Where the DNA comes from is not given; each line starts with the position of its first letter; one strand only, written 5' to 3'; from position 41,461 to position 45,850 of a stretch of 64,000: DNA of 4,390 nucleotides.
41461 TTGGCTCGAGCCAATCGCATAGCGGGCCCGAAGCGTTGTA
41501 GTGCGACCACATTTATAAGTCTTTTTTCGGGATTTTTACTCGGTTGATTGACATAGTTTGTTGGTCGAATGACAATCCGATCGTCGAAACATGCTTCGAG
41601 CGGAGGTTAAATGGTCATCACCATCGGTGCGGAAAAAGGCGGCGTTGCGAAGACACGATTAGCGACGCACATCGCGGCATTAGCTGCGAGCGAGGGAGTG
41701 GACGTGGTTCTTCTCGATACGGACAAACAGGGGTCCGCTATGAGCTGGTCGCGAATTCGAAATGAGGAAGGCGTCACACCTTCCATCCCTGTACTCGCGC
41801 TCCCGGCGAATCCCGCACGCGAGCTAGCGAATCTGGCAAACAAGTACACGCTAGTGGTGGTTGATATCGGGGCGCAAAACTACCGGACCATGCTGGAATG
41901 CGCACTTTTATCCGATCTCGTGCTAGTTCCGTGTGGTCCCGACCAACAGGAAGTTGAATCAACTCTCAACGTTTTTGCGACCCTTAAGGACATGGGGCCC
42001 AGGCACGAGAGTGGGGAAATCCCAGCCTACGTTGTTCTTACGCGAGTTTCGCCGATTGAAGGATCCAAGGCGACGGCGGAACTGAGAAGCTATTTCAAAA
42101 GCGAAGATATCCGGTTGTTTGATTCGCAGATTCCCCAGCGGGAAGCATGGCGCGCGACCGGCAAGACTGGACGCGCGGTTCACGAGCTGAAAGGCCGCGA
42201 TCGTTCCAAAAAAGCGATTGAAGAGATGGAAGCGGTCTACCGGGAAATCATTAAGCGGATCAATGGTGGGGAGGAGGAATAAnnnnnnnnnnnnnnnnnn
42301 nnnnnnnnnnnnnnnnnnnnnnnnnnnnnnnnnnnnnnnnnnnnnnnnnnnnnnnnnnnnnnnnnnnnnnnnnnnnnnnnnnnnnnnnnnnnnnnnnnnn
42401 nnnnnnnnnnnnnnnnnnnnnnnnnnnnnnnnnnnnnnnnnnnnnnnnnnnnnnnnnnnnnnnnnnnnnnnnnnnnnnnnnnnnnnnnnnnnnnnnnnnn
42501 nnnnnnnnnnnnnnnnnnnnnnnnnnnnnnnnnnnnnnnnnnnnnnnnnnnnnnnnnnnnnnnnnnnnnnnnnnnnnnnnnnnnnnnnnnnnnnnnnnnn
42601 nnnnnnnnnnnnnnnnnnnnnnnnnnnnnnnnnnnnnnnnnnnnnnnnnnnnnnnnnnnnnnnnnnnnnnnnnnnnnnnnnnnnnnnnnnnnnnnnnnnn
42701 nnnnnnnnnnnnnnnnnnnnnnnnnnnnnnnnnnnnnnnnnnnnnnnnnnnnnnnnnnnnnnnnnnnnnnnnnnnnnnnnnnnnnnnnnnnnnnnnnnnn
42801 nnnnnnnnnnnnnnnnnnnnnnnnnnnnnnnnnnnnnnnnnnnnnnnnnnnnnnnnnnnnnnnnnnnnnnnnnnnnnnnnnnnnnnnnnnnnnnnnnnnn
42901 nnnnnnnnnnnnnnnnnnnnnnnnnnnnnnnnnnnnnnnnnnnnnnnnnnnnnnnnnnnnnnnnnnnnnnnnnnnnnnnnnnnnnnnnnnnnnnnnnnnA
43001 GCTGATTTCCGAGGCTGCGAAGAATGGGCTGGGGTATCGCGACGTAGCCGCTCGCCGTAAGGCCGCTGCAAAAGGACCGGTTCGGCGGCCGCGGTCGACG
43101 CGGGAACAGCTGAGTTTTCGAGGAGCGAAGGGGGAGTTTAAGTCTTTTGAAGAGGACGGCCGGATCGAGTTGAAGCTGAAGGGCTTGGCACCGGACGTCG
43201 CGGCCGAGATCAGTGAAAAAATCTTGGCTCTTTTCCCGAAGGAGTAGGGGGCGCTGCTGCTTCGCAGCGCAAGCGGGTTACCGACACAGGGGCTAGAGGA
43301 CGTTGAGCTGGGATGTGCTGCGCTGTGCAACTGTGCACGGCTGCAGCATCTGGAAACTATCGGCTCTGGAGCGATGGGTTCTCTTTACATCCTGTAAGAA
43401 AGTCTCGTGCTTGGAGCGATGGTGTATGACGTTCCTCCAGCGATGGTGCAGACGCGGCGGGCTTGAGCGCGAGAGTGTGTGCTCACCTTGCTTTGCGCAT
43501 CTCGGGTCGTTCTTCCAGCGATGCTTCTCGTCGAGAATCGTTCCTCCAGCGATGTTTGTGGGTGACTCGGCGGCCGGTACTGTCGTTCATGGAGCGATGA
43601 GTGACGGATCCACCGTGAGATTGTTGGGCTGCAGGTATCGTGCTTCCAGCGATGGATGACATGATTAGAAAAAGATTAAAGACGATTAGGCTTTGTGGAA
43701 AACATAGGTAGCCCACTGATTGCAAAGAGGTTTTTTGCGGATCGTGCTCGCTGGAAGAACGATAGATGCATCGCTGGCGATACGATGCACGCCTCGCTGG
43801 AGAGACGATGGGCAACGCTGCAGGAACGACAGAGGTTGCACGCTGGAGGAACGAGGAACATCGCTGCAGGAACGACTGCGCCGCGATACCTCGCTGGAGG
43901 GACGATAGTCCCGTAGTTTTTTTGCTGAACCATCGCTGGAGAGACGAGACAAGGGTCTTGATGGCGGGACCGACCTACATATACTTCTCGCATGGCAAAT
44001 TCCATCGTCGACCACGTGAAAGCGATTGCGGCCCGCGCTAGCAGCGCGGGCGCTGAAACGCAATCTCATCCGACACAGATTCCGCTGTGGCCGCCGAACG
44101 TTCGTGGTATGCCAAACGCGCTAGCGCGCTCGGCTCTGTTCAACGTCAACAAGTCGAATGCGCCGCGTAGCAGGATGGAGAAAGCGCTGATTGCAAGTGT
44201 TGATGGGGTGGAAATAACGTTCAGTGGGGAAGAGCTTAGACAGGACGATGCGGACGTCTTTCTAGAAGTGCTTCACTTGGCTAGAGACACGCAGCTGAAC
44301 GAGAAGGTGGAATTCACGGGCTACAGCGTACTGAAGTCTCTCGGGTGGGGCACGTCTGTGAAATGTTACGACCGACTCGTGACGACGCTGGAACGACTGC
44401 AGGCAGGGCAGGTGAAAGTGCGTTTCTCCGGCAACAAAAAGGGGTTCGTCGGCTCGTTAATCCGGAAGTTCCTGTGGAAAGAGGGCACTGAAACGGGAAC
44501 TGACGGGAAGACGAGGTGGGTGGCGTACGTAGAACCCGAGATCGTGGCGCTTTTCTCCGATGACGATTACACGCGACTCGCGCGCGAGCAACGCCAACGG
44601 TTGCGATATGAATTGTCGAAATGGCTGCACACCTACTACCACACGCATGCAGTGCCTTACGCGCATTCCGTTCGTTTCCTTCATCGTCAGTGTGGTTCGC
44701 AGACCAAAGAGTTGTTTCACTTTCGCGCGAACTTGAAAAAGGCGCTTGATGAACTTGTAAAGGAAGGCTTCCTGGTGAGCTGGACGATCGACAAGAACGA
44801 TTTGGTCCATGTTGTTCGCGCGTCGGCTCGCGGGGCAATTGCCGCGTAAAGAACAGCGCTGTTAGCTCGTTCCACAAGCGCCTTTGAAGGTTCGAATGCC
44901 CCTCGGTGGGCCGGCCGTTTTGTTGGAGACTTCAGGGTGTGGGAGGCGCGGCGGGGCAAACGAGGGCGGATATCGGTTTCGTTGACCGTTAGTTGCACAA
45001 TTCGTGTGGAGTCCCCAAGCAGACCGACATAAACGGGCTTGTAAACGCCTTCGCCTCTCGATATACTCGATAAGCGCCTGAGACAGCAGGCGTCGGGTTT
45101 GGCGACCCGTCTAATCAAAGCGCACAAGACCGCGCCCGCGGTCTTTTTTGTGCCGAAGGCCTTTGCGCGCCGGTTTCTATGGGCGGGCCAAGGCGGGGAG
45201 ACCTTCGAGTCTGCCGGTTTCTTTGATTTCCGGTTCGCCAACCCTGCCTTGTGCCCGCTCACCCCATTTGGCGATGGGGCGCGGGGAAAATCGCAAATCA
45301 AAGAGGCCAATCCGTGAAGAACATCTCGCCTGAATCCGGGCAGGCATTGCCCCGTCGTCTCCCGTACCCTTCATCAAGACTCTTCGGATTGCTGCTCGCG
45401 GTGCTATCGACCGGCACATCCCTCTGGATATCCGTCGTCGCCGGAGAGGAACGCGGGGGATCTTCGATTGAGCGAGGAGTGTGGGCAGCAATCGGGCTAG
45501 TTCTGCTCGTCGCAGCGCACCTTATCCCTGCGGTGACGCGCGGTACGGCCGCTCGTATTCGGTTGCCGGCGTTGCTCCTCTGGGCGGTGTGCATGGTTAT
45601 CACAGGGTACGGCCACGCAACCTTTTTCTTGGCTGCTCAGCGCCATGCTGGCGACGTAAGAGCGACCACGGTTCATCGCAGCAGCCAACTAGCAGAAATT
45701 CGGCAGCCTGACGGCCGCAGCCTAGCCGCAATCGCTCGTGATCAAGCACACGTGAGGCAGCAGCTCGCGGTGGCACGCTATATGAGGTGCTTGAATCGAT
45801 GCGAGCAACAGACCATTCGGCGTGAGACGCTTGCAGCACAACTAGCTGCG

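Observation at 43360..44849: Iteron oriV (about 15 direct repeats flanking an AT-rich core) directly upstream of a TrfA-like initiator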

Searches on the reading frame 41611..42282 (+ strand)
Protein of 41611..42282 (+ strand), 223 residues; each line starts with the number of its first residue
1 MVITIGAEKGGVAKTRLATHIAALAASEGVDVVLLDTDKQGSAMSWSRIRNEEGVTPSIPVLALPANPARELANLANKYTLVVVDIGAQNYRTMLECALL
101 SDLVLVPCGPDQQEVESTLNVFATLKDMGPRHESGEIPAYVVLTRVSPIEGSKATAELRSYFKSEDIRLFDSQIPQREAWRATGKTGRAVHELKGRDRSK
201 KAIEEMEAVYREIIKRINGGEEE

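Call 4: search_protein_families(library=pfam, proteins=[window:41611-42282:+], max_evalue=0.01)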
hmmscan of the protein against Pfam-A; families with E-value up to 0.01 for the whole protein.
window:41611-42282:+ (223 aa): 5 families
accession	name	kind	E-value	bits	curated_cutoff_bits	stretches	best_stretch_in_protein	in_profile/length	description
PF01656.29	CbiA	-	4.2e-12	46.6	25.4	1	3-183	1-118/125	CobQ/CobB/MinD/ParA nucleotide binding domain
PF13614.12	AAA_31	-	1.7e-08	35.1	27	1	2-49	3-50/177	AAA domain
PF07015.17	VirC1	-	1.9e-05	24.5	24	1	2-187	3-189/231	VirC1 protein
PF10609.15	ParA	-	0.00011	22.1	27.1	1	2-43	5-46/246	NUBPL iron-transfer P-loop NTPase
PF09140.17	MipZ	-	0.001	18.8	20.7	1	2-45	2-45/262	ATPase MipZ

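Call 5: search_protein_families(library=ncbifam, proteins=[window:41611-42282:+], max_evalue=0.01)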
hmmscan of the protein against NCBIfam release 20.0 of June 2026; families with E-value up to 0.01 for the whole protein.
window:41611-42282:+ (223 aa): 8 families
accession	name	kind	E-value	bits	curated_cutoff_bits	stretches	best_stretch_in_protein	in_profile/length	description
NF041546.1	ParA_partition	equivalog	6.3e-37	127.1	180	1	2-212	1-203/203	ParA family partition ATPase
NF010259.0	PRK13705.1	equivalog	2.7e-07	29.9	725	1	2-43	108-150/388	plasmid-partitioning protein SopA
TIGR03453.1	partition_RepA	equivalog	4.6e-06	25.7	348.45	0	2-43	106-147/387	plasmid partitioning protein RepA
NF010423.0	PRK13849.1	equivalog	5.9e-05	22.5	313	1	2-187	3-189/231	conjugal transfer ATPase VirC1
NF041136.1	MrpORP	equivalog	0.00012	21.5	450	1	3-43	8-48/365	iron-sulfur cluster carrier protein MrpORP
TIGR01969.1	minD_arch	subfamily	0.0011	18.2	201.75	0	1-38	1-38/251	cell division ATPase MinD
TIGR03371.1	cellulose_yhjQ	equivalog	0.0021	17.6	157.85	0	2-41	3-42/246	cellulose biosynthesis protein BcsQ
NF010443.0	PRK13869.1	subfamily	0.0069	15.2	446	0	2-45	123-166/405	plasmid-partitioning protein RepA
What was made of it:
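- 41611..42282 (+): parA partition ATPase (223 aa). Pfam CbiA/AAA_31 and NCBIfam ParA_partition at E 6e-37, which is 127 bits and below that model's 180-bit cutoff (calls 4, 5).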

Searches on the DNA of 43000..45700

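Call 51: search_rna_families(source=window, start=43000, end=45700, threshold=evalue, max_evalue=1)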
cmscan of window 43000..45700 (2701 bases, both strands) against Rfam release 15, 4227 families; matches with E-value up to 1: 3.
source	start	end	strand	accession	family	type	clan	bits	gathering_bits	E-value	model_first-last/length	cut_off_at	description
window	45175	45266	+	RF01695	C4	Gene; antisense;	CL00128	70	45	5.9e-13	1-87/87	no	C4 antisense RNA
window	45074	45148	+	RF01394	isrK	Gene; sRNA;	-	60.6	50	7e-12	1-77/77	no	isrK Hfq binding RNA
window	45061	45113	+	RF03163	c4-a1b1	Gene; antisense;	CL00128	35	46.7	1.7e-06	1-53/53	no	a1, b1 targets of C4 antisense RNA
